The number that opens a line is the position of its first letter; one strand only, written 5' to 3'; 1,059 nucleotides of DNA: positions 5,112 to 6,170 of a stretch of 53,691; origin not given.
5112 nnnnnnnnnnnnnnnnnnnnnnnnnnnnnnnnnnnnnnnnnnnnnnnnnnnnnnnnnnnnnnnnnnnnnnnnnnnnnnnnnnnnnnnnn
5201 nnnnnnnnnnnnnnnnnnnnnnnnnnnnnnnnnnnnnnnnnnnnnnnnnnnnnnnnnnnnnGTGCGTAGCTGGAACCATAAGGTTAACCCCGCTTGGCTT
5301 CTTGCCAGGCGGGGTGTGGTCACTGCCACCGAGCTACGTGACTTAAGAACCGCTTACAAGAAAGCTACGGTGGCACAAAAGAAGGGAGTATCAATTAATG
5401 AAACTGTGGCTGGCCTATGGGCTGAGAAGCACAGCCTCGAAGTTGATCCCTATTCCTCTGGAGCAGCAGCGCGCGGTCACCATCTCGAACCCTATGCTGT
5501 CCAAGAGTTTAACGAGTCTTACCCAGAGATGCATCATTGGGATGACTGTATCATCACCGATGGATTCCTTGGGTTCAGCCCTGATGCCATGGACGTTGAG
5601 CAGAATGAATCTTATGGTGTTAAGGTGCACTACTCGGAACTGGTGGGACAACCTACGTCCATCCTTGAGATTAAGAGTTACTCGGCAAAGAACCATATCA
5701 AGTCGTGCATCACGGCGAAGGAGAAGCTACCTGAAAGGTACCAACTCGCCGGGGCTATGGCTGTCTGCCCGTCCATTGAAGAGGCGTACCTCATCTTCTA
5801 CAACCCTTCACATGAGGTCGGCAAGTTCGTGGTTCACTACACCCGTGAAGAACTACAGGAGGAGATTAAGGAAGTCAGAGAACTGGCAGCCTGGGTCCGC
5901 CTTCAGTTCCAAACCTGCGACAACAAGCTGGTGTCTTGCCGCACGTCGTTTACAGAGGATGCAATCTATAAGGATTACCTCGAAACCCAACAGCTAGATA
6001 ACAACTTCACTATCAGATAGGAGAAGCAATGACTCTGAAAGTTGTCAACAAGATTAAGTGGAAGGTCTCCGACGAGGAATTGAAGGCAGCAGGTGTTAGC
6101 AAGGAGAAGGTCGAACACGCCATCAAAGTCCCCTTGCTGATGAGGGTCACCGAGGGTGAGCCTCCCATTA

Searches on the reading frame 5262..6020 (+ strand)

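Call 50: search_protein_families(library=phrogs, proteins=[window:5262-6020:+], max_evalue=0.001)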
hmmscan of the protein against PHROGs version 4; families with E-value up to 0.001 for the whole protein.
window:5262-6020:+ (252 aa): 2 families
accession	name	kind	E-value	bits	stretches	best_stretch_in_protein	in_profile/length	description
phrog_149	-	DNA, RNA and nucleotide metabolism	8.9e-10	38.5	1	6-207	598-784/1242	exonuclease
phrog_434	-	DNA, RNA and nucleotide metabolism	1.8e-09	38.3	1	42-209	78-233/372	RecE-like recombination exonuclease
